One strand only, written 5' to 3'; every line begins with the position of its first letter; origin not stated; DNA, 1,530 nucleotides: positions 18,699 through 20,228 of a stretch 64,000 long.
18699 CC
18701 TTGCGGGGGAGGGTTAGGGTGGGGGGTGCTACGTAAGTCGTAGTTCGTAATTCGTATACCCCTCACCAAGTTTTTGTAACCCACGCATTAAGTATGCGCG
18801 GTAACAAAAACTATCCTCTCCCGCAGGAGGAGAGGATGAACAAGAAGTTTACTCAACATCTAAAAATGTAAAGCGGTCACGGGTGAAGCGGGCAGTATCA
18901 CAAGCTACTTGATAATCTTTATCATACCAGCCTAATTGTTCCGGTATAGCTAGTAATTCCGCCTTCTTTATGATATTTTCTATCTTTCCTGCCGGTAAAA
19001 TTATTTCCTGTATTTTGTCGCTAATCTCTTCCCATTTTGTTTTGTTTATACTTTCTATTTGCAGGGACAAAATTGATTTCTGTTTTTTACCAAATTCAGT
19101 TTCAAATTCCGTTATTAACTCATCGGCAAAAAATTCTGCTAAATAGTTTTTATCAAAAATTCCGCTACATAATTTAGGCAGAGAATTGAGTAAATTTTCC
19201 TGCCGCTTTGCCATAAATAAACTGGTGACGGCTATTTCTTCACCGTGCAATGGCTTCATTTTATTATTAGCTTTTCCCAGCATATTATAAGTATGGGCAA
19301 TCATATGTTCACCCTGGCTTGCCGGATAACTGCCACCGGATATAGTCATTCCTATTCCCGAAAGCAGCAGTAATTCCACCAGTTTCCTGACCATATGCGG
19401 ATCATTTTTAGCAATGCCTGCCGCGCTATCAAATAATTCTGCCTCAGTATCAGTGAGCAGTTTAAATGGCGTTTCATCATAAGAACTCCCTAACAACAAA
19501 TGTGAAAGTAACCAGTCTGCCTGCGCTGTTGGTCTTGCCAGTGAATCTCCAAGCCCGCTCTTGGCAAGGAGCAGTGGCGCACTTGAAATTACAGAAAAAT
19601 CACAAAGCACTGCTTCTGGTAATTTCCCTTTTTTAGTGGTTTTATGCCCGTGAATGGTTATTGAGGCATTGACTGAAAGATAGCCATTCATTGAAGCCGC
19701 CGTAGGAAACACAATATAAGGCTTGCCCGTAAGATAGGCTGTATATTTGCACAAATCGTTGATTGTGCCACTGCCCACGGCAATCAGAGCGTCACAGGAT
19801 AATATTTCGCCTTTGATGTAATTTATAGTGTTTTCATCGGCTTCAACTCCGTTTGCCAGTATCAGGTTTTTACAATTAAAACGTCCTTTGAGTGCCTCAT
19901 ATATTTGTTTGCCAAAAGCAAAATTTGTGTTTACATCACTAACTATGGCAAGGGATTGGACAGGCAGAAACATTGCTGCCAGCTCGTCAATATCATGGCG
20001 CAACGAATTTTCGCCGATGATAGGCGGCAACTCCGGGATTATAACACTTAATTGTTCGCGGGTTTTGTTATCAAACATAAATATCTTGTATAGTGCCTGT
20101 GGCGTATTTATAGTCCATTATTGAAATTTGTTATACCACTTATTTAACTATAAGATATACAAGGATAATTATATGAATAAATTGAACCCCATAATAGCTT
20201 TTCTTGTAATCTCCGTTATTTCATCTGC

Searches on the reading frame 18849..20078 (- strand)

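Call 39: search_protein_families(library=pfam, proteins=[window:18849-20078:-], max_evalue=0.00001)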
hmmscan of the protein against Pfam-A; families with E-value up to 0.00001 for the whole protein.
window:18849-20078:- (409 aa): 1 family
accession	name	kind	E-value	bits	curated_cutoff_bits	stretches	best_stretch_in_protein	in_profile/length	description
PF13685.12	Fe-ADH_2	-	9.4e-28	97.5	28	1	39-168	18-149/149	Iron-containing alcohol dehydrogenase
